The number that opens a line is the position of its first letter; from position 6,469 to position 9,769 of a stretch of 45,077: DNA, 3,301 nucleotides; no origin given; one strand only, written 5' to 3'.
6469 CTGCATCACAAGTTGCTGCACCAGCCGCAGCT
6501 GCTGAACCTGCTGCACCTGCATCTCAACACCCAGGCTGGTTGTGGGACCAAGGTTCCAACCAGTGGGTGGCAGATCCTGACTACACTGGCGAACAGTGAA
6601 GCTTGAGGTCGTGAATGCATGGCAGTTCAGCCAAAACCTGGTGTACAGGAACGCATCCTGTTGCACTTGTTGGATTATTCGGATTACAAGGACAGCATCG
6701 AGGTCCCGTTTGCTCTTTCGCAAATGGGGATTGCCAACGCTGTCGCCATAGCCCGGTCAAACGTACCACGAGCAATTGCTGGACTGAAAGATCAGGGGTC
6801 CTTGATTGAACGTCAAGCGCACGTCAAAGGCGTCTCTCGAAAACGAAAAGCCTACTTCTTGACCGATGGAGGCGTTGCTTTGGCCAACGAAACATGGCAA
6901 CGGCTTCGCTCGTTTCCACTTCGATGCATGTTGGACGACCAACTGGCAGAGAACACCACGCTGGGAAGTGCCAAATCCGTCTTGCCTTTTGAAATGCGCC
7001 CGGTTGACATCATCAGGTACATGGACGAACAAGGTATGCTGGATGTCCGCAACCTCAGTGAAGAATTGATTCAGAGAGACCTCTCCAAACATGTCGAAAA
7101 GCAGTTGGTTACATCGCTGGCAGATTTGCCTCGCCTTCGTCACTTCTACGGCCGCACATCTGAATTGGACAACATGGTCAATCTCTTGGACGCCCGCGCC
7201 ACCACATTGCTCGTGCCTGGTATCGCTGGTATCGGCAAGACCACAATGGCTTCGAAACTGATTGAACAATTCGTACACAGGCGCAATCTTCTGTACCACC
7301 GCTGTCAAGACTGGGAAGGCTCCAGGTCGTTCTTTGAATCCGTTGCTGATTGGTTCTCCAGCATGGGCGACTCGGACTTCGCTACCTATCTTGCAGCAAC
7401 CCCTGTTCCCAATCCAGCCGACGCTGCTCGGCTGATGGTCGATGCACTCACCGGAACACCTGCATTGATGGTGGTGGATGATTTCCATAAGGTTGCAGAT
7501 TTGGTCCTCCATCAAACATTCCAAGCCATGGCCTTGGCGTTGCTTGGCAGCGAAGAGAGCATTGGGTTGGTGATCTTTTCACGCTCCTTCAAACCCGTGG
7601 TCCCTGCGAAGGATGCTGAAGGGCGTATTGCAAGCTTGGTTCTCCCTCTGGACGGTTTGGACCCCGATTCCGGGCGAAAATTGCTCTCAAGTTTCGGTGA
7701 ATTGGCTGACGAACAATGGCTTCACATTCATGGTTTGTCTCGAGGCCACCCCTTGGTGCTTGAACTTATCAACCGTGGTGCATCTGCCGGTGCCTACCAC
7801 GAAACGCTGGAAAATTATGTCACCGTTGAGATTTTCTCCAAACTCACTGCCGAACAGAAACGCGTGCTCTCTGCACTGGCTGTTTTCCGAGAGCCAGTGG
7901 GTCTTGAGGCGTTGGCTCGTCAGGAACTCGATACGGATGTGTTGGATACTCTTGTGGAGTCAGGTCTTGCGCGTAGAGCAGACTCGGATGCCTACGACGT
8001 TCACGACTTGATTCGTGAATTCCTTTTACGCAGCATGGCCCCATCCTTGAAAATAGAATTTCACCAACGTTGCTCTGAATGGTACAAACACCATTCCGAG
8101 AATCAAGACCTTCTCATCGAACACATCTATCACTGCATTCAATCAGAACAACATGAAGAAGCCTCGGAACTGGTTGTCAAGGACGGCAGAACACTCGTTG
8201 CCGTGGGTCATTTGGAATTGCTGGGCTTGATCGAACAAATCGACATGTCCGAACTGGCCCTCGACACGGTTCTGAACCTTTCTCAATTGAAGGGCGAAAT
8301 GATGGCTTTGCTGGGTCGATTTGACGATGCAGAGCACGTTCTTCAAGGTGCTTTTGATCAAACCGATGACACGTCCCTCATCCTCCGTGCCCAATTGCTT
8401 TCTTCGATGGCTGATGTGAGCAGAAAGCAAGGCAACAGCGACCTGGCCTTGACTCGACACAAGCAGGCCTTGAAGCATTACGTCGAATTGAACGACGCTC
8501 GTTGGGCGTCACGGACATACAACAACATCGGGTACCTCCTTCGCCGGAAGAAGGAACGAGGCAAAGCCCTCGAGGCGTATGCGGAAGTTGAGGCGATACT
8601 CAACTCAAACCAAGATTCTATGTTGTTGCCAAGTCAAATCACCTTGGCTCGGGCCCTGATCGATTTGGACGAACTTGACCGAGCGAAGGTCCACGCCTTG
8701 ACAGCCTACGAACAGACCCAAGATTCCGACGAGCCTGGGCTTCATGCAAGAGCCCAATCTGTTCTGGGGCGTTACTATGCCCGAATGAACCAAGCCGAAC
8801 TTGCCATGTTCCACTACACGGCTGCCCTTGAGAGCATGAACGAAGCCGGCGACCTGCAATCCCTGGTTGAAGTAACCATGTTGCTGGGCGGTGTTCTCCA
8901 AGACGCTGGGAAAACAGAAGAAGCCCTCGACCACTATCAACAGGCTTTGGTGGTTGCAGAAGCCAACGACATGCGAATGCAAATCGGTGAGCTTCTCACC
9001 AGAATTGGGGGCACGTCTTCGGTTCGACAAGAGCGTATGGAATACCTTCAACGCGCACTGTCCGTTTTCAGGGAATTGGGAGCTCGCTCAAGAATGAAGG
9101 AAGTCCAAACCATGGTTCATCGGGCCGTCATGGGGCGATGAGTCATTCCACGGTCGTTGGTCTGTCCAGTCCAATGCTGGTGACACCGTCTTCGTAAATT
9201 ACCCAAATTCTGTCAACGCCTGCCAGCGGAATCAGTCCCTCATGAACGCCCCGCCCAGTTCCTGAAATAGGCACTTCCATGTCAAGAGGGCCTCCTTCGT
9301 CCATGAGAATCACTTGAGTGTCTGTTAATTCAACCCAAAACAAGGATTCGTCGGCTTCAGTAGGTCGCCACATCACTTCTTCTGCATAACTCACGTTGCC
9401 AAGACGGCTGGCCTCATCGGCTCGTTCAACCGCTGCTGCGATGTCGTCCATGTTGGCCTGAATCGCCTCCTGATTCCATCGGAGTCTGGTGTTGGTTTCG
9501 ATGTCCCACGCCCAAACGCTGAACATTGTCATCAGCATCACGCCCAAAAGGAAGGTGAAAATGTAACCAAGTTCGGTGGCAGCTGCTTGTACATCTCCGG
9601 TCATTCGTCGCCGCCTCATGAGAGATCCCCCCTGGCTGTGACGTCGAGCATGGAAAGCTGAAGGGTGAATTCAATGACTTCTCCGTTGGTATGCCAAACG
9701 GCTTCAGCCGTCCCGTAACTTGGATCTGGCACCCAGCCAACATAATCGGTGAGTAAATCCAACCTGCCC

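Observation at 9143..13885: Translationally coupled operon: YycJ-type MBL hydrolase plus three type IV pilin-like proteins, with no pilus assembly genes nearby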

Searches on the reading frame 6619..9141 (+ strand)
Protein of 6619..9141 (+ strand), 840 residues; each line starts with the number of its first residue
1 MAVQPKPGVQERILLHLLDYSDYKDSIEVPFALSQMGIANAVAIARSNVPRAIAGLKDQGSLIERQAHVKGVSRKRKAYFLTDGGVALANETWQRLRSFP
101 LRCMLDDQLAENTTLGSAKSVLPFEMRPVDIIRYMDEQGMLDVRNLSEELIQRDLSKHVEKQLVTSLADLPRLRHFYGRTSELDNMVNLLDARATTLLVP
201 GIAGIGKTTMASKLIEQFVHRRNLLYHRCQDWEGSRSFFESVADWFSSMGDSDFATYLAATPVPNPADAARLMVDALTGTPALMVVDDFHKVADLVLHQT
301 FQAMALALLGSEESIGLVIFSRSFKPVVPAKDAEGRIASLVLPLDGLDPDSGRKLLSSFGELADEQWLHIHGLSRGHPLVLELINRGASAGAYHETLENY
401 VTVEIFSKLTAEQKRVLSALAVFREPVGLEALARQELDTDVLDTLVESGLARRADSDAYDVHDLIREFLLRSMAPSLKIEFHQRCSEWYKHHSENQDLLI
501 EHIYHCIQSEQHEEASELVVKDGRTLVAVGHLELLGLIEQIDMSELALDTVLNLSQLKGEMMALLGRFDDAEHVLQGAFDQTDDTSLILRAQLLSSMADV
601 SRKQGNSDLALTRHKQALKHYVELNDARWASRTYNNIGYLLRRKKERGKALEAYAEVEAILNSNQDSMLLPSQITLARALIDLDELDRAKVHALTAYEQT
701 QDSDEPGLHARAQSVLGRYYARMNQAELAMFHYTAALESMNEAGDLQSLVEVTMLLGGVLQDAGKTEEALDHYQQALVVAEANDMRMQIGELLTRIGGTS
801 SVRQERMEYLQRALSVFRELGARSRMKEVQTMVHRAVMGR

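Call 8: search_protein_families(library=pfam, proteins=[window:6619-9141:+], max_evalue=1)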
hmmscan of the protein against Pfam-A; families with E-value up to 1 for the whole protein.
window:6619-9141:+ (840 aa): 27 families (the best 25 are shown)
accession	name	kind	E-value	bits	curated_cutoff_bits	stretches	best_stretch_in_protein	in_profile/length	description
PF13424.12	TPR_12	-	1.3e-18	67.4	30.1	3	590-662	2-76/77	Tetratricopeptide repeat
PF07719.23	TPR_2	-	4e-09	36.3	27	1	755-779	6-30/34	Tetratricopeptide repeat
PF00515.34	TPR_1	-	7.5e-08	32.3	27.8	2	756-779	7-30/34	Tetratricopeptide repeat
PF13191.12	AAA_16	-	8e-07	30.1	32.6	1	176-299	2-151/167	AAA ATPase domain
PF14938.12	SNAP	-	1.1e-05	25.6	25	1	601-699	84-180/282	Soluble NSF attachment protein, SNAP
PF13401.12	AAA_22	-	2.7e-05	24.9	27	1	194-297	5-101/130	AAA domain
PF13181.12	TPR_8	-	2.7e-05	24.4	25.7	0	632-656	2-26/34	Tetratricopeptide repeat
PF25201.1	nSTAND6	-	0.00012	22.5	27.7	1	177-221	2-45/148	Novel STAND NTPase 6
PF17874.7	TPR_MalT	-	0.0006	19.6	45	1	589-788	6-199/336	MalT-like TPR region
PF13432.12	TPR_16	-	0.00098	20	32.7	0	759-793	6-41/65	Tetratricopeptide repeat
PF13545.12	HTH_Crp_2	-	0.001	19.4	27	1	12-65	2-55/70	Crp-like helix-turn-helix domain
PF20720.3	nSTAND3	-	0.0012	19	27.2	1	179-226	3-50/155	Novel STAND NTPase 3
PF24883.2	NPHP3_N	-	0.0016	19.1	24.8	1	194-230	22-59/164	Nephrocystin 3, N-terminal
PF25068.1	ARM_TT21_4th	-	0.0017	19.1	30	1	560-619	40-101/153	Tetratricopeptide repeat protein 21 forth ARM domain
PF13428.12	TPR_14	-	0.002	19.1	23.5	0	751-780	2-31/44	Tetratricopeptide repeat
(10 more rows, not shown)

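Call 9: search_protein_families(library=ncbifam, proteins=[window:6619-9141:+], max_evalue=1)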
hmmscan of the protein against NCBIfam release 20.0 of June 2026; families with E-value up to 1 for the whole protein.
window:6619-9141:+ (840 aa): 14 families
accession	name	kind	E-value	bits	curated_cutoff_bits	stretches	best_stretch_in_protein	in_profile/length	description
NF053520.1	HK_Porph_FimS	equivalog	1e-08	33.9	600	1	560-741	92-275/618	sensor histidine kinase FimS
NF041717.1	HaaA_phane_TPR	equivalog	1.8e-08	33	1125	2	559-657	679-778/882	cyclophane-containing RiPP biosynthesis TPR protein HaaT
NF053617.1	SARPRegAfsRStmc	equivalog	3.3e-08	32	1430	2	689-837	795-946/986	SARP-family global regulator AfsR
NF053720.1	NsdA_fam_reg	subfamily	2.2e-05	24.2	75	2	555-632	332-409/432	NsdA family TPR-like regulatory protein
NF040959.1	MamA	equivalog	8.1e-05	22.1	200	1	631-779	37-168/204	magnetosome protein MamA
NF047507.1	TPR_BatC_Lepto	exception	0.0016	18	175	1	696-739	80-125/214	TPR repeat-containing protein BatC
NF052312.1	T9SS_PorW_SprE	equivalog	0.0031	16.2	250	1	673-740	144-246/716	type IX secretion system periplasmic lipoprotein PorW/SprE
NF006799.0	PRK09302.1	equivalog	0.0035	15.9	408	1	181-222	260-301/515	circadian clock protein KaiC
NF002725.1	PRK02603.1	equivalog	0.0061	16.6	143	0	761-794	46-79/173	photosystem I assembly protein Ycf3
NF053779.1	BT3442_fam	equivalog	0.012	14.4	940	1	723-801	75-153/563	BT3442 family protein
TIGR02521.1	type_IV_pilW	equivalog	0.016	14.8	154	0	674-746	35-101/234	type IV pilus biogenesis/stability protein PilW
TIGR00064.1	ftsY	equivalog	0.029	13.6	260.7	1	146-220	31-105/279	signal recognition particle-docking protein FtsY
NF005115.0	PRK06547.1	equivalog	0.059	12.8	173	1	189-219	10-40/172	hypothetical protein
NF010248.0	PRK13695.1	equivalog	0.13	12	156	1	196-218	5-27/180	NTPase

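Call 74: search_protein_families(library=padloc, proteins=[window:6619-9141:+], max_evalue=0.01)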
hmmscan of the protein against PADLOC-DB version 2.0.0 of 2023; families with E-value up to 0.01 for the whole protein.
window:6619-9141:+ (840 aa): 2 families
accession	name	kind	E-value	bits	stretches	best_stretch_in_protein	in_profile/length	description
PDLC05079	PDC-S73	-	2.6e-06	24.5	1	149-232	147-229/752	-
PDLC01169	TPR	-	6.8e-06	23.6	1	706-823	105-221/252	TPR repeats containing protein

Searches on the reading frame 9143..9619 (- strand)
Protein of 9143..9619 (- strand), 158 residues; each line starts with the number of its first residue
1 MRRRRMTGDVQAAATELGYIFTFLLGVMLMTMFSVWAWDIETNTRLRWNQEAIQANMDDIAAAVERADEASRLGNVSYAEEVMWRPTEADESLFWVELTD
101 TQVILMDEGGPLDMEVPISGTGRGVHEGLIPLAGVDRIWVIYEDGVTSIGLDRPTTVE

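Call 8: search_protein_families(library=pfam, proteins=[window:9143-9619:-], max_evalue=1)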
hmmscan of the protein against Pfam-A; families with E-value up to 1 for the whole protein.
window:9143-9619:- (158 aa): 1 family
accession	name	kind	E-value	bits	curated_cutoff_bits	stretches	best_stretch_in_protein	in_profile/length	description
PF12229.13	PG_binding_4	-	0.019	15.6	22.1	1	29-67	34-71/117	Putative peptidoglycan binding domain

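Call 9: search_protein_families(library=ncbifam, proteins=[window:9143-9619:-], max_evalue=1)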
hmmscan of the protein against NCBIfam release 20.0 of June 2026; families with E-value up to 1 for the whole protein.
window:9143-9619:- (158 aa): 0 families

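Call 67: search_solved_structures(query=A6, max_evalue=10, show_alignments=3)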
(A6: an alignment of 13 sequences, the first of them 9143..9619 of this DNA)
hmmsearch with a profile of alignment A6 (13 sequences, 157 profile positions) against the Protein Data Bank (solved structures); distinct sequences matched with E-value up to 10: 4.
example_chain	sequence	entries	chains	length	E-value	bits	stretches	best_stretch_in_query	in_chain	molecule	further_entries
7zoh_A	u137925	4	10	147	0.051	16.8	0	125-156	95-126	Glycoside hydrolase family 18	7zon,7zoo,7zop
5gnj_G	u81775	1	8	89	0.15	15.2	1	43-112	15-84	Transcription factor MYC2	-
7zoi_A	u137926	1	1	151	0.43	13.8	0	127-156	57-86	Glycoside hydrolase family 18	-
7dvf_A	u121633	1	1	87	2.1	11.5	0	53-89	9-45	reDPBB_sym2 protein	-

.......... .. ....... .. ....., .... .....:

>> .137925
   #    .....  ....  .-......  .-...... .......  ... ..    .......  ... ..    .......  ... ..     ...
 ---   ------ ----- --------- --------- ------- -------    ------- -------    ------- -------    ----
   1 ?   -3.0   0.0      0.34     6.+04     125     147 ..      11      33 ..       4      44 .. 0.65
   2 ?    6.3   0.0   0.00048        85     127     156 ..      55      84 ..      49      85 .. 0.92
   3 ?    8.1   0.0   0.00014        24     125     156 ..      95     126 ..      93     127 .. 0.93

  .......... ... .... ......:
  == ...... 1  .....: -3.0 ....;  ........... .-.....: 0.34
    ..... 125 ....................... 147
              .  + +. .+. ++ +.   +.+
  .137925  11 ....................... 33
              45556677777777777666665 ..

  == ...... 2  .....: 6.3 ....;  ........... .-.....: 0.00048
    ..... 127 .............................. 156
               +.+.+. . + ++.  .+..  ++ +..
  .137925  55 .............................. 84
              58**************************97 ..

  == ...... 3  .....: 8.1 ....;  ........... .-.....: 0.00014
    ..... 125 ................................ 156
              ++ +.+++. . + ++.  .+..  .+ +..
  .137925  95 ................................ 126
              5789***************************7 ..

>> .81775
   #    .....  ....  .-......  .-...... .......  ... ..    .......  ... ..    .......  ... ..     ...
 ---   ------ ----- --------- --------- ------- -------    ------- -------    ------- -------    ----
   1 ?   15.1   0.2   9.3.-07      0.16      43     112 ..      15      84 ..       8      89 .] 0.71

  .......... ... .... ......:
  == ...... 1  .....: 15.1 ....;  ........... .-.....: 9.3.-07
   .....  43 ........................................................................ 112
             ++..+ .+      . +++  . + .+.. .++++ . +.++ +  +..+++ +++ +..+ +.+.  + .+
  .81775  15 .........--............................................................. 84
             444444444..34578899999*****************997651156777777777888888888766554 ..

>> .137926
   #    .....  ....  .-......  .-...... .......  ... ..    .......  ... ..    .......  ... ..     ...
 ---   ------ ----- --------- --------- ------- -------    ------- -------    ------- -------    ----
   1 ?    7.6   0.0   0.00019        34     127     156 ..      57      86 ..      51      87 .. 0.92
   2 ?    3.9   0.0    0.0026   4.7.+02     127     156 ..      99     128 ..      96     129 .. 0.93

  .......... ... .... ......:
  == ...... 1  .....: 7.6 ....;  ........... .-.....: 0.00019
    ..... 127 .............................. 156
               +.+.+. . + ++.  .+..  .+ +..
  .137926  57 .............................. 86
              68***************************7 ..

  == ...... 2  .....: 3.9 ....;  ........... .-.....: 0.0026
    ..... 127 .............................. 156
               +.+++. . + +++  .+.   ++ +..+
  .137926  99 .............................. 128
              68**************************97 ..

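Call 74: search_protein_families(library=padloc, proteins=[window:9143-9619:-], max_evalue=0.01)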
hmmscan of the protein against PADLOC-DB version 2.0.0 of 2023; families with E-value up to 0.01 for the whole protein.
window:9143-9619:- (158 aa): 0 families

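Call 81: search_protein_families(library=pfam, alignment_id=A6, max_evalue=1)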
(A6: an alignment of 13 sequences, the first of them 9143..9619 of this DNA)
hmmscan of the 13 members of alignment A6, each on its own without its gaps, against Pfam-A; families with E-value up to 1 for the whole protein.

A. member 1, window:9143-9619:- (158 aa): 1 family
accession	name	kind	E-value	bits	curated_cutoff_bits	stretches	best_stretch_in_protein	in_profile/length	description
PF12229.13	PG_binding_4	-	0.019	15.6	22.1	1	29-67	34-71/117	Putative peptidoglycan binding domain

B. families by the number of members that match (of 13 scanned): 9 families
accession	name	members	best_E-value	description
PF23928.1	DUF7266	4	0.00025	Family of unknown function (DUF7266)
PF12229.13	PG_binding_4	4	0.0037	Putative peptidoglycan binding domain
PF21360.3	PylC-like_N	1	0.038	PylC-like, N-terminal domain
PF24014.1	DUF7328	1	0.054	Family of unknown function (DUF7328)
PF18130.6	ATPgrasp_N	1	0.11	ATP-grasp N-terminal domain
PF06189.17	5-nucleotidase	1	0.11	5'-nucleotidase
PF06305.16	LapA_dom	1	0.15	Lipopolysaccharide assembly protein A domain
PF01751.28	Toprim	1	0.16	Toprim domain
PF24321.1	DUF7493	1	0.2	Domain of unknown function (DUF7493)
